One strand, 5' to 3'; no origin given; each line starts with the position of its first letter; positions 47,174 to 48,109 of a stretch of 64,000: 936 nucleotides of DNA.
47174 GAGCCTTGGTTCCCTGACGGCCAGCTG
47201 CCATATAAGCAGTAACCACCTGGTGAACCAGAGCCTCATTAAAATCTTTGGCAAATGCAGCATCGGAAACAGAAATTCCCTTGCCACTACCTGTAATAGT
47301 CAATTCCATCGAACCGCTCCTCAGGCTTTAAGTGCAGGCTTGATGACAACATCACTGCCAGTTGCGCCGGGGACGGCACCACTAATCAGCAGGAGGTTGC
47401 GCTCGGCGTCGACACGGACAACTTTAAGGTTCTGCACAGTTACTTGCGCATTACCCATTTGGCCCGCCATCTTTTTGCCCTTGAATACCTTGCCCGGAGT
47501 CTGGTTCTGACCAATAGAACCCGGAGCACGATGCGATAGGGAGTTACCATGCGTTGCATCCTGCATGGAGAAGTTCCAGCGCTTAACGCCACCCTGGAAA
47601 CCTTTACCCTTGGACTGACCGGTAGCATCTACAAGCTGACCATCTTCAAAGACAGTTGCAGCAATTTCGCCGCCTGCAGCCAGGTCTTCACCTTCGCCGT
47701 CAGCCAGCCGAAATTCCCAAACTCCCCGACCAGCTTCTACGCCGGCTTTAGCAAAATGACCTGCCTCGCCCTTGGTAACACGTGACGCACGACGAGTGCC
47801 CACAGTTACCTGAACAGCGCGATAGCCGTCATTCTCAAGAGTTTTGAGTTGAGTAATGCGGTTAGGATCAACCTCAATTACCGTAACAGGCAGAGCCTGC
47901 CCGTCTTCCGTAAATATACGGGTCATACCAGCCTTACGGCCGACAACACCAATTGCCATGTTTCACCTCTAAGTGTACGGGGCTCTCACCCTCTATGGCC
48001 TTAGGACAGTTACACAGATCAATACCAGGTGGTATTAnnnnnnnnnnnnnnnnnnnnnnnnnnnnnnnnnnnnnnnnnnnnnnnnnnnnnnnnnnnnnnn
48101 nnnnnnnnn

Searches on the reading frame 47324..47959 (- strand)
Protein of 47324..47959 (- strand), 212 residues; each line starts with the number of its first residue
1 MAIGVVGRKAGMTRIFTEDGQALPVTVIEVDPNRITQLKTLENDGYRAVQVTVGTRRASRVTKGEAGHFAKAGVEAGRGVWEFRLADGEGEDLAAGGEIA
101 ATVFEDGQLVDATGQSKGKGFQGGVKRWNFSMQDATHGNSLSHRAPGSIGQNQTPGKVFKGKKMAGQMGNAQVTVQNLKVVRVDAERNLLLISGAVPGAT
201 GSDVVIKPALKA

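Call 66: find_homologous_proteins(query=window:47324-47959:-, max_evalue=1e-60)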
Query window:47324-47959:- (212 aa): 7986 proteins with E <= 1e-60 among 8000 candidates; the best 120 are listed.
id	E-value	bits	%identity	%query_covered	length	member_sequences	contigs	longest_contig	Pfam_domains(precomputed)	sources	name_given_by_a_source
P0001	1.8e-133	461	75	83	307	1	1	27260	PF00297.29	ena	-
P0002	1.1e-131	455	90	100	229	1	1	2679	PF00297.29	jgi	-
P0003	6.2e-131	452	100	100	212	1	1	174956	PF00297.29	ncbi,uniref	ncbi:50S ribosomal protein L3 [Marinobacter sp. KMM 10035]|uniref:50S ribosomal protein L3 n=1 Tax=M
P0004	3.0e-130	450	99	100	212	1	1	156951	PF00297.29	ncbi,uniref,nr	ncbi:50S ribosomal protein L3 [Marinobacter sp. S6332]|uniref:50S ribosomal protein L3 n=1 Tax=Marin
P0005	1.4e-129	448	99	100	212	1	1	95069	PF00297.29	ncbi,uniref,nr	ncbi:50S ribosomal protein L3 [Marinobacter salexigens]|uniref:50S ribosomal protein L3 n=1 Tax=Mari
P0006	1.7e-128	444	76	76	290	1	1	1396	PF00297.29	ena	-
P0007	8.2e-126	436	95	100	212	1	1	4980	PF00297.29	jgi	-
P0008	2.1e-123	428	91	100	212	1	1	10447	PF00297.29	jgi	jgi:large subunit ribosomal protein L3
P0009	5.6e-123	426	91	100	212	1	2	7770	PF00297.29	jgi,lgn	jgi:large subunit ribosomal protein L3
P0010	1.3e-122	425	92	100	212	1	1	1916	PF00297.29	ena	-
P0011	1.3e-122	425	92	100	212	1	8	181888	PF00297.29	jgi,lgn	jgi:large subunit ribosomal protein L3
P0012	2.7e-122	424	91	100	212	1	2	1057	PF00297.29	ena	-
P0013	3.2e-122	424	92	100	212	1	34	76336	PF00297.29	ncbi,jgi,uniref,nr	ncbi:50S ribosomal protein L3 [Marinobacter sp.]|jgi:large subunit ribosomal protein L3|uniref:50S r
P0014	4.9e-122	423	92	100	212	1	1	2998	PF00297.29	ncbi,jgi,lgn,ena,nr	ncbi:MAG TPA: 50S ribosomal protein L3 [Marinobacter sp.]|nr:50S ribosomal protein L3 [Marinobacter 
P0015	6.5e-122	423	91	100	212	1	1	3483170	PF00297.29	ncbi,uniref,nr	ncbi:50S ribosomal protein L3 [Marinobacter sp. X15-166B]|uniref:50S ribosomal protein L3 n=1 Tax=Ma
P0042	5.3e-120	417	91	100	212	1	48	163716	PF00297.29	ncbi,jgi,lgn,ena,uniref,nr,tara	ncbi:50S ribosomal protein L3 [Marinobacter lutaoensis]|jgi:large subunit ribosomal protein L3|unire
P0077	6.9e-117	407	88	100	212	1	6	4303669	PF00297.29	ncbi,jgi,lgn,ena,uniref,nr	ncbi:large subunit ribosomal protein L3 [Marinobacter segnicrescens]|jgi:large subunit ribosomal pro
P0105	8.8e-114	396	86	100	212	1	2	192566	PF00297.29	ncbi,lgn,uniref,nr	ncbi:LSU ribosomal protein L3P [Marinobacter daqiaonensis]|uniref:Large ribosomal subunit protein uL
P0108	2.6e-112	392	85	100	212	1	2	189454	PF00297.29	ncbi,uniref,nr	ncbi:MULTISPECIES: 50S ribosomal protein L3 [Marinobacter]|uniref:50S ribosomal protein L3 n=1 Tax=M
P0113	5.5e-112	391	86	100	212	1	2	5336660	PF00297.29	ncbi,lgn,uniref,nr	ncbi:50S ribosomal protein L3 [Marinobacter nanhaiticus D15-8W]|uniref:Large ribosomal subunit prote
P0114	7.9e-112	390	85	100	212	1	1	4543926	PF00297.29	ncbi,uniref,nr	ncbi:50S ribosomal protein L3 [Marinobacter fonticola]|uniref:50S ribosomal protein L3 n=1 Tax=Marin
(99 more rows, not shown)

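Call 67: find_encoding_contigs(protein=P0005, flank=700, max_places=1)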
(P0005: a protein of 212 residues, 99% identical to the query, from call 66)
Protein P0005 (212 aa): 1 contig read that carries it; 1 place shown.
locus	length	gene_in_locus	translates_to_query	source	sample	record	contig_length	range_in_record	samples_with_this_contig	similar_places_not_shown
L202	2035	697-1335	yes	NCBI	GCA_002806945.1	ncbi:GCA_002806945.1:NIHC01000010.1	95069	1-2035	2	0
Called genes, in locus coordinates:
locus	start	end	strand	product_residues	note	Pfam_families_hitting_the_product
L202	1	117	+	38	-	PF03143:GTP_EFTU_D3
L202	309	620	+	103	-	PF00338:Ribosomal_S10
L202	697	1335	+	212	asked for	PF00297:Ribosomal_L3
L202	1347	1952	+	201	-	PF00573:Ribosomal_L4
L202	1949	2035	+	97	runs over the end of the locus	PF00276:Ribosomal_L23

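Call 68: find_encoding_contigs(protein=P0013, flank=700, max_places=2)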
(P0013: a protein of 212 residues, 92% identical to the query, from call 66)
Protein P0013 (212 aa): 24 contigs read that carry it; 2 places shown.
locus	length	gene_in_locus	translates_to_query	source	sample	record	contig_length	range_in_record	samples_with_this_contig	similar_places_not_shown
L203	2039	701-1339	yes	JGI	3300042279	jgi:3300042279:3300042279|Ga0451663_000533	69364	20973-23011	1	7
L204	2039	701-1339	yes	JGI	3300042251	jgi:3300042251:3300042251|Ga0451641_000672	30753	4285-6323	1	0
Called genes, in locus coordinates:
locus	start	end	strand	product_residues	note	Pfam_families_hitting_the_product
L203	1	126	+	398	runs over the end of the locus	PF00009:GTP_EFTU, PF03144:GTP_EFTU_D2, PF03143:GTP_EFTU_D3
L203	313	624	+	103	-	PF00338:Ribosomal_S10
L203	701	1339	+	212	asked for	PF00297:Ribosomal_L3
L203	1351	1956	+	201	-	PF00573:Ribosomal_L4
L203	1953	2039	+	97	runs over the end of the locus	PF00276:Ribosomal_L23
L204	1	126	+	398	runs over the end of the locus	PF00009:GTP_EFTU, PF03144:GTP_EFTU_D2, PF03143:GTP_EFTU_D3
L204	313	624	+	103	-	PF00338:Ribosomal_S10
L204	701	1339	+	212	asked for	PF00297:Ribosomal_L3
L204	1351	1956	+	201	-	PF00573:Ribosomal_L4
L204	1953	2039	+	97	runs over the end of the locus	PF00276:Ribosomal_L23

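Call 69: find_encoding_contigs(protein=P0042, flank=700, max_places=2)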
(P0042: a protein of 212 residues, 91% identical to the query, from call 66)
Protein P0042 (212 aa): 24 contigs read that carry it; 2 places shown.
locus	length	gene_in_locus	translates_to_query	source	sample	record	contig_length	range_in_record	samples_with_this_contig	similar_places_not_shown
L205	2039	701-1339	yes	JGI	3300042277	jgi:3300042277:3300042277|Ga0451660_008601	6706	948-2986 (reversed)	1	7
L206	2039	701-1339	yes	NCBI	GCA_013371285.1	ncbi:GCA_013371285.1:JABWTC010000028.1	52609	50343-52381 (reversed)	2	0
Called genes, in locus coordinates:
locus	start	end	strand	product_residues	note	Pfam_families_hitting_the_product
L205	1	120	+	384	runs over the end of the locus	PF00009:GTP_EFTU, PF03144:GTP_EFTU_D2, PF03143:GTP_EFTU_D3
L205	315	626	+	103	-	PF00338:Ribosomal_S10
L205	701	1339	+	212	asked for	PF00297:Ribosomal_L3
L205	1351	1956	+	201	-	PF00573:Ribosomal_L4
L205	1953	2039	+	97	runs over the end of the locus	PF00276:Ribosomal_L23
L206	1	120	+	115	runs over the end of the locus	PF03143:GTP_EFTU_D3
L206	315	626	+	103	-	PF00338:Ribosomal_S10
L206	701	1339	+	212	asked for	PF00297:Ribosomal_L3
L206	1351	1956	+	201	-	PF00573:Ribosomal_L4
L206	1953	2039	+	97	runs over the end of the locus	PF00276:Ribosomal_L23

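Call 70: find_encoding_contigs(protein=P0077, flank=700, max_places=1)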
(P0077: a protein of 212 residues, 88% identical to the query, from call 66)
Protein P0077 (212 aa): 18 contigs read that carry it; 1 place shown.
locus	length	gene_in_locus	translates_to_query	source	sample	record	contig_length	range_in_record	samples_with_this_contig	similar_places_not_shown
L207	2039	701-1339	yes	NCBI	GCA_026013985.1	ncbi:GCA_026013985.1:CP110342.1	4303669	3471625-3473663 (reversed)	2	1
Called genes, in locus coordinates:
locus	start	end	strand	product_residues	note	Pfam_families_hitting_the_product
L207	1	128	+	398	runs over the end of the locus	PF00009:GTP_EFTU, PF03144:GTP_EFTU_D2, PF03143:GTP_EFTU_D3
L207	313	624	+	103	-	PF00338:Ribosomal_S10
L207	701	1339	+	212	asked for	PF00297:Ribosomal_L3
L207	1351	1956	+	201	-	PF00573:Ribosomal_L4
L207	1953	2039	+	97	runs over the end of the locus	PF00276:Ribosomal_L23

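Call 71: find_encoding_contigs(protein=P0105, flank=700, max_places=1)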
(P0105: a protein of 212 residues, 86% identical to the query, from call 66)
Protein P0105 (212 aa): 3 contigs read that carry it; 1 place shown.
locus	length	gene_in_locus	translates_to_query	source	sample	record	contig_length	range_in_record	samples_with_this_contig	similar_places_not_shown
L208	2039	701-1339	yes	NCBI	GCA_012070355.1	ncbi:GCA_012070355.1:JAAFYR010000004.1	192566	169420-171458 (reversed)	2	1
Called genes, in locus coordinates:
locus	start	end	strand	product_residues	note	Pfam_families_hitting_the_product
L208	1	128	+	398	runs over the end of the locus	PF00009:GTP_EFTU, PF03144:GTP_EFTU_D2, PF03143:GTP_EFTU_D3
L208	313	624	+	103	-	PF00338:Ribosomal_S10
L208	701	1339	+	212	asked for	PF00297:Ribosomal_L3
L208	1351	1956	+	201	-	PF00573:Ribosomal_L4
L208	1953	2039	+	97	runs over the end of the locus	PF00276:Ribosomal_L23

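Call 72: find_encoding_contigs(protein=P0113, flank=700, max_places=1)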
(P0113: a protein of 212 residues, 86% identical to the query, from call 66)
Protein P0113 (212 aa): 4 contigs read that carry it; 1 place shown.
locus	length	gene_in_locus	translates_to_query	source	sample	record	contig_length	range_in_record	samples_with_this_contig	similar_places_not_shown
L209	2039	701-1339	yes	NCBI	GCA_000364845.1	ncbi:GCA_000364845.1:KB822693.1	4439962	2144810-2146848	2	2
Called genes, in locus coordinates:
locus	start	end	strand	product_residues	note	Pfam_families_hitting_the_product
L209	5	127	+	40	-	PF03143:GTP_EFTU_D3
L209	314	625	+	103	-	PF00338:Ribosomal_S10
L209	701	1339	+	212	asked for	PF00297:Ribosomal_L3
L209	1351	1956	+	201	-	PF00573:Ribosomal_L4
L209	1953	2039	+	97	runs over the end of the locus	PF00276:Ribosomal_L23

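Call 73: find_encoding_contigs(protein=P0114, flank=700, max_places=1)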
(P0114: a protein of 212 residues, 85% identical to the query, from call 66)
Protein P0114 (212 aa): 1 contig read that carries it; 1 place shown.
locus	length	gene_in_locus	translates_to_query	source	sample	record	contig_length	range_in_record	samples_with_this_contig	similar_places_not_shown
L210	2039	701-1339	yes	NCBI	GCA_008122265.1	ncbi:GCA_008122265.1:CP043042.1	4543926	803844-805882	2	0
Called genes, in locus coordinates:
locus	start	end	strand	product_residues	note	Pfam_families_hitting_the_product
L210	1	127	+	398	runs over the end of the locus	PF00009:GTP_EFTU, PF03144:GTP_EFTU_D2, PF03143:GTP_EFTU_D3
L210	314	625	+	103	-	PF00338:Ribosomal_S10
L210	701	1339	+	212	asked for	PF00297:Ribosomal_L3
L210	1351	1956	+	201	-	PF00573:Ribosomal_L4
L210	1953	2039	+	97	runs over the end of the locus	PF00276:Ribosomal_L23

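Call 74: find_encoding_contigs(protein=P0108, flank=700, max_places=1)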
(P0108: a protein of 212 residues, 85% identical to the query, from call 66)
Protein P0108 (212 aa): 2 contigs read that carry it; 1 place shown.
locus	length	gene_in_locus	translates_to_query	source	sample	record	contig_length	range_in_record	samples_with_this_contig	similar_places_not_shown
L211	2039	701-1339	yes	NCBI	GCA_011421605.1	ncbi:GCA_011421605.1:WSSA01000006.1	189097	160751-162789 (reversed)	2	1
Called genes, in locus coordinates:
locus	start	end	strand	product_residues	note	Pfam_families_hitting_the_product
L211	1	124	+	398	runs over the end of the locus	PF00009:GTP_EFTU, PF03144:GTP_EFTU_D2, PF03143:GTP_EFTU_D3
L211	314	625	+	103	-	PF00338:Ribosomal_S10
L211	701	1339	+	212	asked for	PF00297:Ribosomal_L3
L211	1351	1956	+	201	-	PF00573:Ribosomal_L4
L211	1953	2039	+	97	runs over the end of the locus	PF00276:Ribosomal_L23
